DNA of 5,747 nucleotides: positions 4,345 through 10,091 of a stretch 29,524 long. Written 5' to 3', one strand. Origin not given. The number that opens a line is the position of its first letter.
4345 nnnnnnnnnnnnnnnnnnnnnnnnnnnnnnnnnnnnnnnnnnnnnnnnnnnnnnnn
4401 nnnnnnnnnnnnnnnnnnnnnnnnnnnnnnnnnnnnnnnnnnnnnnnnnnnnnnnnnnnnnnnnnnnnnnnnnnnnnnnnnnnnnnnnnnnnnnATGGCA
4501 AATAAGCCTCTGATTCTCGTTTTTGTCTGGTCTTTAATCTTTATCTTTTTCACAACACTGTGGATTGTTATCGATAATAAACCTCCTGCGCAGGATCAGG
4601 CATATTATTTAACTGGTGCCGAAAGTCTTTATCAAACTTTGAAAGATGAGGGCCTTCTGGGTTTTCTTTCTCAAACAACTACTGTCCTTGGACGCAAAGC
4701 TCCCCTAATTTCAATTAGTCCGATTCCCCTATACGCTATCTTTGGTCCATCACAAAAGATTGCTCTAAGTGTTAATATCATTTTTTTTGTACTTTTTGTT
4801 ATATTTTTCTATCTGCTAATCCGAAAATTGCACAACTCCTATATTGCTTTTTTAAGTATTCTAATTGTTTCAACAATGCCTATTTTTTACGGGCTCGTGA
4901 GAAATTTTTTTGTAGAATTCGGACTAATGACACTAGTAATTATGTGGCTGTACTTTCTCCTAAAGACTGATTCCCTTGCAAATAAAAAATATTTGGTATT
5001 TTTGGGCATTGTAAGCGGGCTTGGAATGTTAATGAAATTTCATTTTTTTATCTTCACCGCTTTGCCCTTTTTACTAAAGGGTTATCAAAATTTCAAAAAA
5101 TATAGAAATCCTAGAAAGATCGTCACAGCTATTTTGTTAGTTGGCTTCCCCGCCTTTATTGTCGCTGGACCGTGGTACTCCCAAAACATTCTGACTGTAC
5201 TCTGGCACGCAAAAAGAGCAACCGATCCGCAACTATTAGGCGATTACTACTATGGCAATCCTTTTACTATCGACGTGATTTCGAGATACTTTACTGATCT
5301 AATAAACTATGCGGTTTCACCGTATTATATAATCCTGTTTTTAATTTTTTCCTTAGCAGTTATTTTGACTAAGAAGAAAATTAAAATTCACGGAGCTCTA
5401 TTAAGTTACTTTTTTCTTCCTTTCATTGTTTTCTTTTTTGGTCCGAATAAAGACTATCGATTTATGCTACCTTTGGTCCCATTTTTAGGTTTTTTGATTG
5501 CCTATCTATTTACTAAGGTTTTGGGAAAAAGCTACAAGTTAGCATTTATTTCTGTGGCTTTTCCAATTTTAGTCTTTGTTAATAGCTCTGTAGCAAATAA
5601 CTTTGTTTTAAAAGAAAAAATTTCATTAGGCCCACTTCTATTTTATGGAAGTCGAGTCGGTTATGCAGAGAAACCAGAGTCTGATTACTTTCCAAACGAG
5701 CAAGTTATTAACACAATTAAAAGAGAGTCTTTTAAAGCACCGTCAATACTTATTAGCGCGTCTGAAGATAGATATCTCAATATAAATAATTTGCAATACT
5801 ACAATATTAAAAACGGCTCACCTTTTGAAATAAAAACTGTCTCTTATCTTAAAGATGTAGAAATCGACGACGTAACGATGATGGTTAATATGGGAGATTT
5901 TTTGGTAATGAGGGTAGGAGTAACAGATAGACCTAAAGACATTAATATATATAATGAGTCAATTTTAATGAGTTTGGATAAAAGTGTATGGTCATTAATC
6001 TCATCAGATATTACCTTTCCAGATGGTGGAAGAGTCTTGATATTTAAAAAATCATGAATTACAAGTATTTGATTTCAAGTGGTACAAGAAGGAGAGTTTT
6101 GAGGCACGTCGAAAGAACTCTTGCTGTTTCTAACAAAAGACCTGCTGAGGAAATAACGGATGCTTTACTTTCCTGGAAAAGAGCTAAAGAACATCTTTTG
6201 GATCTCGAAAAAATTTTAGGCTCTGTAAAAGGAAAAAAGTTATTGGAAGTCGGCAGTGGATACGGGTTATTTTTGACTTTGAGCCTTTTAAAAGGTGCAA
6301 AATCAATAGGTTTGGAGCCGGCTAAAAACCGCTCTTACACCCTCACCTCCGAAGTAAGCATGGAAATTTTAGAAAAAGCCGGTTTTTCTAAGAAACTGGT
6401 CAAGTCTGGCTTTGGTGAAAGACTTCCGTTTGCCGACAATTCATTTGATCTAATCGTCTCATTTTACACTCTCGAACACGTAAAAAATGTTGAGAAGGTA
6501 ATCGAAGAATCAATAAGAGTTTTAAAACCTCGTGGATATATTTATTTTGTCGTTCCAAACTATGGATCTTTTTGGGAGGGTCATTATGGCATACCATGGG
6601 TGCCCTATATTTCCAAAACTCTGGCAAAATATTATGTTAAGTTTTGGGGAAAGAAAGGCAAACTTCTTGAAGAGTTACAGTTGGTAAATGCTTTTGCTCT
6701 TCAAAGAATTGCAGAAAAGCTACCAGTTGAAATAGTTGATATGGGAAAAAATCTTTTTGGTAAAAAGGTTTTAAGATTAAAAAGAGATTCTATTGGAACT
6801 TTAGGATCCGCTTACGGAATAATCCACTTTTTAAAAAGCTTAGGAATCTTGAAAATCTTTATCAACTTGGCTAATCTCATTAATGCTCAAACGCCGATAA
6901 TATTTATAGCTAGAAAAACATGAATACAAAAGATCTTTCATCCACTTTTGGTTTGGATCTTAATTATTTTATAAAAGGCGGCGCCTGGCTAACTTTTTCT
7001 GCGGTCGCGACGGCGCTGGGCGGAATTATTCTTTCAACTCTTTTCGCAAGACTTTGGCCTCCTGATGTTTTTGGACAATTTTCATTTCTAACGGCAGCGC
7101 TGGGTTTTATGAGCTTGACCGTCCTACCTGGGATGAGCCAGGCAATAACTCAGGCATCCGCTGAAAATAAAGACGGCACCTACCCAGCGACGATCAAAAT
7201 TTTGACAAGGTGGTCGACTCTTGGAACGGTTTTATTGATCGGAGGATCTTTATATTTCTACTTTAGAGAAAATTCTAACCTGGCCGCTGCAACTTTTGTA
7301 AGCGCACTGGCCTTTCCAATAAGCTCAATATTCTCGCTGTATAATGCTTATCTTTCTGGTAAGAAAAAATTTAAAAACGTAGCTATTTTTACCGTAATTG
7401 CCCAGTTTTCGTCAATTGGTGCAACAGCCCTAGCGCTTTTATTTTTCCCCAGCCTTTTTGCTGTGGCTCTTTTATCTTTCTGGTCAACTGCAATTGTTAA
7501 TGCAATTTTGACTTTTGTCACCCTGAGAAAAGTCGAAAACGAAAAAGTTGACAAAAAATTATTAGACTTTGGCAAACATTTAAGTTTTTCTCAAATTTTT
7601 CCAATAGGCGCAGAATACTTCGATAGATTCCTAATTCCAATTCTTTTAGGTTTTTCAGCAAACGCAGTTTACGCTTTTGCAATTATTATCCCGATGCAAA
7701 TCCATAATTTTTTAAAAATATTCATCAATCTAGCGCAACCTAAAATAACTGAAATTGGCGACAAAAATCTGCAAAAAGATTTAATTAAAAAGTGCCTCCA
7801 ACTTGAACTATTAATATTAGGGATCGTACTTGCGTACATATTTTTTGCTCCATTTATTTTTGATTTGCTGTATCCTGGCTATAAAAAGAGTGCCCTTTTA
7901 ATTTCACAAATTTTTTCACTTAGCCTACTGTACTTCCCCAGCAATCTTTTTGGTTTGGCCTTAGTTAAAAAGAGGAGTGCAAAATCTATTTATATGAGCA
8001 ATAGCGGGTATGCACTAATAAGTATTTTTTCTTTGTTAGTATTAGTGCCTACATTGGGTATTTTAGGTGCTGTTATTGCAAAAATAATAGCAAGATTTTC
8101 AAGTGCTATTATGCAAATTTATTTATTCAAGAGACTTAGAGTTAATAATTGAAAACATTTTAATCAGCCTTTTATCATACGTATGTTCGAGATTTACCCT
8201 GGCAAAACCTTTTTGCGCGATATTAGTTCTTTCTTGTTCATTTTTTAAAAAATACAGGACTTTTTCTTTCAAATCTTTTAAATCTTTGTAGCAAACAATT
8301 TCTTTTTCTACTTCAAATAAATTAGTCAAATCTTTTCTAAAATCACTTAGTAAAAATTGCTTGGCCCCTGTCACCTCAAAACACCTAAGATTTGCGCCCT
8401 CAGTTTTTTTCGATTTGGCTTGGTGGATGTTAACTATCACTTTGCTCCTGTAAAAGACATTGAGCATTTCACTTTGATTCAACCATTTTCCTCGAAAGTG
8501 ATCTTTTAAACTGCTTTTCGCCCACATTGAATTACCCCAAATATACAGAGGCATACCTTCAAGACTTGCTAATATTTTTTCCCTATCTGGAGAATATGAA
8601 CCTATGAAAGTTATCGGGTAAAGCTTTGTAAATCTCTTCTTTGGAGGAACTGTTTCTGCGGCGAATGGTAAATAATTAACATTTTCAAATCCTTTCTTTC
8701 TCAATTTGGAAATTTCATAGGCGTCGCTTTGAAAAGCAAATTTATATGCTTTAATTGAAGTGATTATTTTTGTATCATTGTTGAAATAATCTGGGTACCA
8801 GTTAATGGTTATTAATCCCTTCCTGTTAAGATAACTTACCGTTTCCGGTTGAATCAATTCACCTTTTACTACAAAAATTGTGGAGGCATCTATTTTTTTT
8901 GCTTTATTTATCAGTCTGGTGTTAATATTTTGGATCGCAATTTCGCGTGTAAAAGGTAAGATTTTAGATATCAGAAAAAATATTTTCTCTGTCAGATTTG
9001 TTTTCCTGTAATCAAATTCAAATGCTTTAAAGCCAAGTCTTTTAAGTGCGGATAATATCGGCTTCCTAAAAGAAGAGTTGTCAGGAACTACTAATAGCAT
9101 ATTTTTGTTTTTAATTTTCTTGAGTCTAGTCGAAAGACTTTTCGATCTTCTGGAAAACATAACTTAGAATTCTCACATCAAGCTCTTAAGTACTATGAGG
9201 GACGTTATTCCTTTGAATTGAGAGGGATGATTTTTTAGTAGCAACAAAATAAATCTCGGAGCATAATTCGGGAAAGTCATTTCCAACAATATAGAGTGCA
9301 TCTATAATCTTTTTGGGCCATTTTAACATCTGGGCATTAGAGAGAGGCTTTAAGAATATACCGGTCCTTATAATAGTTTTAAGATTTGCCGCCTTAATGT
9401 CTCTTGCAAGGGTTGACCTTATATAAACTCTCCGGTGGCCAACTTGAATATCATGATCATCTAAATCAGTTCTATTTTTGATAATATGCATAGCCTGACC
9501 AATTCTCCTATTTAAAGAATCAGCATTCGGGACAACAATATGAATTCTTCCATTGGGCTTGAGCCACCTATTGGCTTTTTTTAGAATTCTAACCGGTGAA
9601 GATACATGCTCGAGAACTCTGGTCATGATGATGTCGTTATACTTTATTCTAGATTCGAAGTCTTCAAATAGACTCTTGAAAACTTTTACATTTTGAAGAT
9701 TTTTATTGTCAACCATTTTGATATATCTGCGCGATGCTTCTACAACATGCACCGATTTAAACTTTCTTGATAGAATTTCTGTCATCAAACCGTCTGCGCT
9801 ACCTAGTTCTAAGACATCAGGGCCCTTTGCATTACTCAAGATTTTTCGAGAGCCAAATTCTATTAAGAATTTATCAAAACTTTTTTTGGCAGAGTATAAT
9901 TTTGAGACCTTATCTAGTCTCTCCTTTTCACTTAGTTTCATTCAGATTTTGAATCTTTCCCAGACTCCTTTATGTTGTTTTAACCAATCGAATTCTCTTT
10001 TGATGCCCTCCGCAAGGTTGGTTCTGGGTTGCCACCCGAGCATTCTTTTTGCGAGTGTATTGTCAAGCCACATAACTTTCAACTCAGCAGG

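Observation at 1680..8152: Candidate system: 3,6-dideoxyhexose (colitose-type) synthesis coupled to lipid-carrier loading and GT-C transfer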

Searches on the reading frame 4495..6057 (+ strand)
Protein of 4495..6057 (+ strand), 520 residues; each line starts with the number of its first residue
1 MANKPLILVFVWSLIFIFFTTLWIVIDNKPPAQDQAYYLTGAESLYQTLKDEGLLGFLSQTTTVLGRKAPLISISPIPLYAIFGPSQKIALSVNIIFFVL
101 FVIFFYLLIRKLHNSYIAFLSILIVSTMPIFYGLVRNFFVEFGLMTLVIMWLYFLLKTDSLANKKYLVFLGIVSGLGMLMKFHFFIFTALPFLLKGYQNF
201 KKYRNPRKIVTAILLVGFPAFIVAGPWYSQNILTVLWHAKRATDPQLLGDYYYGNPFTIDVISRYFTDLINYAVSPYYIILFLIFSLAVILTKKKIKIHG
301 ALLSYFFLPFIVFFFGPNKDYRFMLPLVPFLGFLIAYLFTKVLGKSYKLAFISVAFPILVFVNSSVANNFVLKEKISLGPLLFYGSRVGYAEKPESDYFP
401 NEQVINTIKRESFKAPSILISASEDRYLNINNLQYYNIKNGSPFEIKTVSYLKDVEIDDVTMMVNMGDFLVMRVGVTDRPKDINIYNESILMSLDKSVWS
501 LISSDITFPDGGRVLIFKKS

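Call 3: search_protein_families(library=pfam, proteins=[window:4495-6057:+], max_evalue=0.01)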
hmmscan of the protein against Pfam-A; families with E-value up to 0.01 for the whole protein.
window:4495-6057:+ (520 aa): 1 family
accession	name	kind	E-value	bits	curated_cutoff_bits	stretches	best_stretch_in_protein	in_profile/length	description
PF13231.12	PMT_2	-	2e-12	48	26.1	1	80-220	14-153/160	Dolichyl-phosphate-mannose-protein mannosyltransferase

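Call 4: search_protein_families(library=ncbifam, proteins=[window:4495-6057:+], max_evalue=0.01)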
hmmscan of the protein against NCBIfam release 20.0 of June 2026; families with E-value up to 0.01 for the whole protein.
window:4495-6057:+ (520 aa): 0 families

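Call 37: search_solved_structures(query=window:4495-6057:+, show_alignments=2, max_evalue=1)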
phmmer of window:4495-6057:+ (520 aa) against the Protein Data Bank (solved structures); distinct sequences matched with E-value up to 1: 0.

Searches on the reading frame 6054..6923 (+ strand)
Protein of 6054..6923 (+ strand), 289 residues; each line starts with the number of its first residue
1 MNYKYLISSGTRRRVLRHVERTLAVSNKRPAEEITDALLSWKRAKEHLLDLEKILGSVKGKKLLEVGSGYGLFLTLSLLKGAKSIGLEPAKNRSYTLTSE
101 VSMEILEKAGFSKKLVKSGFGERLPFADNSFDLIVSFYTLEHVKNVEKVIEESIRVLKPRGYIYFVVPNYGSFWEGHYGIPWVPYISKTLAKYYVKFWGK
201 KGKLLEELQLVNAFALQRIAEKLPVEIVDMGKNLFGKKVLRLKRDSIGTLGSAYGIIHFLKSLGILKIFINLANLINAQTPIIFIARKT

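Call 3: search_protein_families(library=pfam, proteins=[window:6054-6923:+], max_evalue=0.01)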
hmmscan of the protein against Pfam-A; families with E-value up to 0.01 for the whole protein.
window:6054-6923:+ (289 aa): 8 families
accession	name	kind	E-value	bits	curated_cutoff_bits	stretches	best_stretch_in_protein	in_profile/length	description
PF08241.18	Methyltransf_11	-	1.9e-16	60.9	21.2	1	64-165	1-95/95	Methyltransferase domain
PF13489.12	Methyltransf_23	-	1.2e-15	58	27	1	57-186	20-124/164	Methyltransferase domain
PF13847.12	Methyltransf_31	-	1.5e-09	38.2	27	1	60-169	4-113/145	Methyltransferase domain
PF13649.12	Methyltransf_25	-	1.9e-09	38.5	27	1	64-161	2-97/97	Methyltransferase domain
PF01209.24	Ubie_methyltran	-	9.3e-08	32.1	20.1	1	38-165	26-151/233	ubiE/COQ5 methyltransferase family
PF08242.18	Methyltransf_12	-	1.1e-07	32.9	30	1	64-163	1-98/98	Methyltransferase domain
PF07021.18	MetW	-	1e-05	25.7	21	1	50-175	3-116/193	Methionine biosynthesis protein MetW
PF02353.26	CMAS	-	0.0012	18.7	27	1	55-161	58-160/273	Mycolic acid cyclopropane synthetase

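Call 4: search_protein_families(library=ncbifam, proteins=[window:6054-6923:+], max_evalue=0.01)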
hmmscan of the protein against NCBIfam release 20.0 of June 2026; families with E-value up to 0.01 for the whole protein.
window:6054-6923:+ (289 aa): 28 families (the best 25 are shown)
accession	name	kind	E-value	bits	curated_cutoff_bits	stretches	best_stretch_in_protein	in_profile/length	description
NF004452.0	PRK05785.1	equivalog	2.5e-09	36.9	207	1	59-158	51-138/228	hypothetical protein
TIGR02072.1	BioC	equivalog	1.3e-08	35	184.95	1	46-174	21-141/244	malonyl-ACP O-methyltransferase BioC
TIGR01983.1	UbiG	equivalog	1.4e-08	34.4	102.95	1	53-166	45-152/228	bifunctional 2-polyprenyl-6-hydroxyphenol methylase/3-demethylubiquinol 3-O-methyltransferase UbiG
TIGR01934.1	MenG_MenH_UbiE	subfamily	3.3e-08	33.1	158.35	1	57-165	37-141/223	ubiquinone/menaquinone biosynthesis methyltransferase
NF045667.1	MTase_DVU1556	equivalog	8.2e-08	31.9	155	1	55-164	18-118/213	DVU_1556 family methyltransferase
NF040539.1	AST_met_ArsM_2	exception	1.6e-07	31.4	240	1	57-164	54-163/262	putative arsinothricin biosynthesis methyltransferase ArsM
NF045825.1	FAmtase_mtf2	equivalog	1.7e-07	30.8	400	1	58-165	57-158/248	fatty-acid O-methyltransferase Mtf2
NF001241.0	PRK00216.1-2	equivalog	2.4e-07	30.6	327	1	85-170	65-150/231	demethylmenaquinone methyltransferase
NF045823.1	PthPhpthDimycoMt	equivalog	3e-07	29.9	300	1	58-165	65-166/256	phthiotriol/phenolphthiotriol dimycocerosates methyltransferase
TIGR02752.1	MenG_heptapren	equivalog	3.2e-07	30.1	419.85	1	36-165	22-149/231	demethylmenaquinone methyltransferase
NF041537.1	ArsM_AhpD_UU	exception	4.5e-07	29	510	1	59-163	76-178/345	arsenite methyltransferase/AhpD domain selenoprotein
NF008823.0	PRK11873.1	subfamily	8.1e-07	28.8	263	1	105-164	121-180/272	arsenite methyltransferase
NF047649.1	MTase_UXPK_star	exception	9.8e-07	28.1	460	1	104-163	120-179/283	methyltransferase/UXPK-star double selenoprotein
NF001240.0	PRK00216.1-1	equivalog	3.1e-06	26.4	378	1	101-164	103-167/251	bifunctional demethylmenaquinone methyltransferase/2-methoxy-6-polyprenyl-1,4-benzoquinol methylase UbiE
NF045882.1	PLipidMtase_Leg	equivalog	3.5e-06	26.9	390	1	111-166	92-144/207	phospholipid N-methyltransferase PmtA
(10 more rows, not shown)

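Call 92: find_homologous_proteins(query=window:6054-6923:+, max_evalue=1e-15)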
Query window:6054-6923:+ (289 aa): 105 proteins with E <= 1e-15 among 3703 candidates.
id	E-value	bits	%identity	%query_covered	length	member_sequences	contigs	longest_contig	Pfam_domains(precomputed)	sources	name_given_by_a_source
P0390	1.9e-183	626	100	100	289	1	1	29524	PF07021.19,PF13847.13,PF13489.13,PF13649.13,PF01209.25,PF08241.19,PF08242.19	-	-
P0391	5.6e-138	477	74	100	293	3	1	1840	PF13847.13,PF13489.13,PF13649.13,PF01209.25,PF08241.19,PF08242.19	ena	-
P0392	6.4e-136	470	75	100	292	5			PF13847.13,PF13489.13,PF13649.13,PF01209.25,PF08241.19,PF08242.19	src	-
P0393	5.0e-135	467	74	100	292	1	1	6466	PF07021.19,PF13847.13,PF13489.13,PF13649.13,PF01209.25,PF08241.19,PF08242.19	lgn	-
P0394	3.0e-123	429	69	96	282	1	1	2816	PF13847.13,PF13489.13,PF13649.13,PF01209.25,PF08241.19,PF08242.19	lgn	-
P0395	1.6e-117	410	64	100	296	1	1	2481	PF13847.13,PF13489.13,PF13649.13,PF01209.25,PF08241.19,PF08242.19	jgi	jgi:ubiquinone/menaquinone biosynthesis C-methylase UbiE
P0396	2.1e-100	354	59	96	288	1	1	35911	PF13489.13,PF13649.13,PF08241.19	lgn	-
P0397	1.2e-91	325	53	96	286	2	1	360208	PF07021.19,PF13847.13,PF13489.13,PF13649.13,PF05148.22,PF01209.25,PF08241.19,PF08242.19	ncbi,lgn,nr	ncbi:MAG: class I SAM-dependent methyltransferase [Candidatus Daviesbacteria bacterium]|nr:class I S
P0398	6.6e-89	316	52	96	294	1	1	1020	PF07021.19,PF13847.13,PF13489.13,PF13649.13,PF01209.25,PF08241.19,PF08242.19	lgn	-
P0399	1.2e-87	312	52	96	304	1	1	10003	PF07021.19,PF13847.13,PF13489.13,PF13649.13,PF03141.23,PF01209.25,PF08241.19,PF08242.19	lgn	-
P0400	2.7e-86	308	51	96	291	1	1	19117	PF13847.13,PF13489.13,PF13649.13,PF01209.25,PF08241.19,PF08242.19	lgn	-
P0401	2.9e-86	307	52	93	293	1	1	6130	PF07021.19,PF13847.13,PF13489.13,PF08003.18,PF13649.13,PF01209.25,PF08241.19,PF08242.19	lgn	-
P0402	4.7e-86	307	53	97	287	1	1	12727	PF07021.19,PF13847.13,PF13489.13,PF08003.18,PF13649.13,PF01209.25,PF08241.19,PF08242.19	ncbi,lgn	ncbi:MAG: class I SAM-dependent methyltransferase [Candidatus Curtissbacteria bacterium]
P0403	6.6e-86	306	53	95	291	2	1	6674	PF13847.13,PF13489.13,PF13649.13,PF01209.25,PF08241.19,PF08242.19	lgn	-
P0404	1.0e-85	306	50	99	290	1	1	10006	PF07021.19,PF13847.13,PF13489.13,PF13649.13,PF01209.25,PF08241.19,PF08242.19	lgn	-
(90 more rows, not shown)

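Call 93: find_encoding_contigs(protein=P0393, flank=6000, max_places=1)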
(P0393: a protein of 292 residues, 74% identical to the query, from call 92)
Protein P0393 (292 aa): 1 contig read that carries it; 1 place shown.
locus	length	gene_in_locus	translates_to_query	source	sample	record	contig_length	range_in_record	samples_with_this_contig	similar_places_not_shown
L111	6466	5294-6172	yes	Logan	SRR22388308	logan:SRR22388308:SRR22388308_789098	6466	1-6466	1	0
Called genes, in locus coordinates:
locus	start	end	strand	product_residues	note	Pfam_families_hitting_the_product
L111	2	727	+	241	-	?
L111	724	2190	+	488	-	-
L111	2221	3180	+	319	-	PF00106:adh_short (faint), PF01073:3Beta_HSD, PF01370:Epimerase, PF02719:Polysacc_synt_2 (faint), PF16363:GDP_Man_Dehyd, PF07993:NAD_binding_4 (weak), PF04321:RmlD_sub_bind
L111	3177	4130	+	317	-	PF01073:3Beta_HSD, PF01370:Epimerase, PF02719:Polysacc_synt_2, PF04321:RmlD_sub_bind, PF16363:GDP_Man_Dehyd, PF07993:NAD_binding_4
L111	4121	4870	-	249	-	-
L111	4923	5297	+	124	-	PF01041:DegT_DnrJ_EryC1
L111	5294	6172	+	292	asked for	PF01209:Ubie_methyltran, PF13489:Methyltransf_23, PF07021:MetW (weak), PF08241:Methyltransf_11, PF08242:Methyltransf_12, PF13649:Methyltransf_25, PF13847:Methyltransf_31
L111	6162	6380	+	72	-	-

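Call 94: find_encoding_contigs(protein=P0396, flank=7000, max_places=1)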
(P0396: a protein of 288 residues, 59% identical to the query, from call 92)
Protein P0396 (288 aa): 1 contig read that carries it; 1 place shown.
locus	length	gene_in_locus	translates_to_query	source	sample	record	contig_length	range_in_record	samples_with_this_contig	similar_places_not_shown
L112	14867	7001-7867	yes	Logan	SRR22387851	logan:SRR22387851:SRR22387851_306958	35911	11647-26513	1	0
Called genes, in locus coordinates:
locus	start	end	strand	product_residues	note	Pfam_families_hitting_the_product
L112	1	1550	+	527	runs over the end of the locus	PF13231:PMT_2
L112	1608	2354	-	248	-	-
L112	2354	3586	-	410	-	PF00535:Glycos_transf_2, PF10111:Glyco_tranf_2_2, PF13641:Glyco_tranf_2_3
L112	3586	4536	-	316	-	PF01370:Epimerase, PF16363:GDP_Man_Dehyd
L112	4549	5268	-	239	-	PF02475:TRM5-TYW2_MTfase (weak), PF05050:Methyltransf_21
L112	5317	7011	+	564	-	PF13231:PMT_2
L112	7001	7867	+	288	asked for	PF13489:Methyltransf_23, PF08241:Methyltransf_11, PF13649:Methyltransf_25 (weak)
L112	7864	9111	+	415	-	PF01943:Polysacc_synt, PF13440:Polysacc_synt_3 (weak)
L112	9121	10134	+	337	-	PF01073:3Beta_HSD, PF01370:Epimerase, PF02719:Polysacc_synt_2, PF04321:RmlD_sub_bind, PF07993:NAD_binding_4, PF16363:GDP_Man_Dehyd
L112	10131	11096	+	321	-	PF00676:E1_dh, PF13292:DXP_synthase_N (weak)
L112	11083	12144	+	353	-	PF02779:Transket_pyr, PF02780:Transketolase_C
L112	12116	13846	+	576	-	PF02776:TPP_enzyme_N, PF00205:TPP_enzyme_M, PF02775:TPP_enzyme_C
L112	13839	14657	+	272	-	PF00456:Transketolase_N, PF13292:DXP_synthase_N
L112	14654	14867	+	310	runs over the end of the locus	PF02779:Transket_pyr, PF02780:Transketolase_C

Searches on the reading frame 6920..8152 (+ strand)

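Call 3: search_protein_families(library=pfam, proteins=[window:6920-8152:+], max_evalue=0.01)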
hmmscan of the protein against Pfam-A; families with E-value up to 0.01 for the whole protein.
window:6920-8152:+ (410 aa): 2 families
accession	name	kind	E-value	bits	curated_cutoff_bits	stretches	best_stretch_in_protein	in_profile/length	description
PF01943.22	Polysacc_synt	-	4.8e-15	56.2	28.2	1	18-269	2-262/274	Polysaccharide biosynthesis protein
PF13440.11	Polysacc_synt_3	-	1.3e-14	54.6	23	1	42-318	2-284/293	Polysaccharide biosynthesis protein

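Call 4: search_protein_families(library=ncbifam, proteins=[window:6920-8152:+], max_evalue=0.01)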
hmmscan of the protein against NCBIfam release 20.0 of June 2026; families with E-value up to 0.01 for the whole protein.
window:6920-8152:+ (410 aa): 1 family
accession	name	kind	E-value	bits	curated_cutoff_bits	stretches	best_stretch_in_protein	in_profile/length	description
NF041503.1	WZX_like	subfamily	4.1e-09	36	300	1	103-316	106-337/429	O-unit flippase-like protein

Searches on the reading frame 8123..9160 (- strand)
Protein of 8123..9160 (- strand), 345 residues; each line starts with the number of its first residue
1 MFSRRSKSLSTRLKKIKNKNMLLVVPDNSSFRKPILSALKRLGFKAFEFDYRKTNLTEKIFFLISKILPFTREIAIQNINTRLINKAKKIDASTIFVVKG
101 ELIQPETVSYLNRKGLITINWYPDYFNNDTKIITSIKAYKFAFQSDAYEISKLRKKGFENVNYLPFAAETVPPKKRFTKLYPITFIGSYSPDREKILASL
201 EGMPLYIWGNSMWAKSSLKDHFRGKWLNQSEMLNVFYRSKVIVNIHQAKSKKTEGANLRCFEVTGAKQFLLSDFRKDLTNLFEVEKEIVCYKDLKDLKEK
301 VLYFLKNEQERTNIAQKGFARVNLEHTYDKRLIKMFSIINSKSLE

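Call 9: search_protein_families(library=pfam, proteins=[window:8123-9160:-], max_evalue=0.001)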
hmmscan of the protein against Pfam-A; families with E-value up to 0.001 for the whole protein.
window:8123-9160:- (345 aa): 1 family
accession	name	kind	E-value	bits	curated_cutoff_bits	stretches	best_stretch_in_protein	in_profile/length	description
PF13524.12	Glyco_trans_1_2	-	4.4e-28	98.5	25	1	194-335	3-142/144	Glycosyl transferase-like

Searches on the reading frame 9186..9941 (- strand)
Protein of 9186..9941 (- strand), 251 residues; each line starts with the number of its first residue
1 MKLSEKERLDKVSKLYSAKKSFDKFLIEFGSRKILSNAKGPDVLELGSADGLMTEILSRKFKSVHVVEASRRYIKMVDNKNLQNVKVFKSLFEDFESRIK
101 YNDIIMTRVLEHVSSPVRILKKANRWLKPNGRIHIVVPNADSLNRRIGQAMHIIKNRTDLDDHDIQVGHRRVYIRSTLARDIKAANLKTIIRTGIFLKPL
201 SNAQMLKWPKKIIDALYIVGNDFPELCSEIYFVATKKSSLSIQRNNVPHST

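Call 9: search_protein_families(library=pfam, proteins=[window:9186-9941:-], max_evalue=0.001)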
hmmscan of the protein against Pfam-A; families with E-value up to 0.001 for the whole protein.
window:9186-9941:- (251 aa): 7 families
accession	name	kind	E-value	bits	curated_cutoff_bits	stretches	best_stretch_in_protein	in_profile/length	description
PF13489.12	Methyltransf_23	-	1.1e-19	71.2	27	1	35-189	18-161/164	Methyltransferase domain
PF08241.18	Methyltransf_11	-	1.1e-09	39.2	21.2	1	44-134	1-94/95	Methyltransferase domain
PF08242.18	Methyltransf_12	-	1e-08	36.2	30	1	44-133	1-98/98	Methyltransferase domain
PF13649.12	Methyltransf_25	-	1.4e-08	35.7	27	1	43-131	1-97/97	Methyltransferase domain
PF05219.18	DREV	-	1.7e-08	34.4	26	1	19-137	75-190/265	DREV methyltransferase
PF13847.12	Methyltransf_31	-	3.3e-06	27.3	27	1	40-141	4-116/145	Methyltransferase domain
PF05401.17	NodS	-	0.00015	22.1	24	1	39-119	43-125/201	Nodulation protein S (NodS)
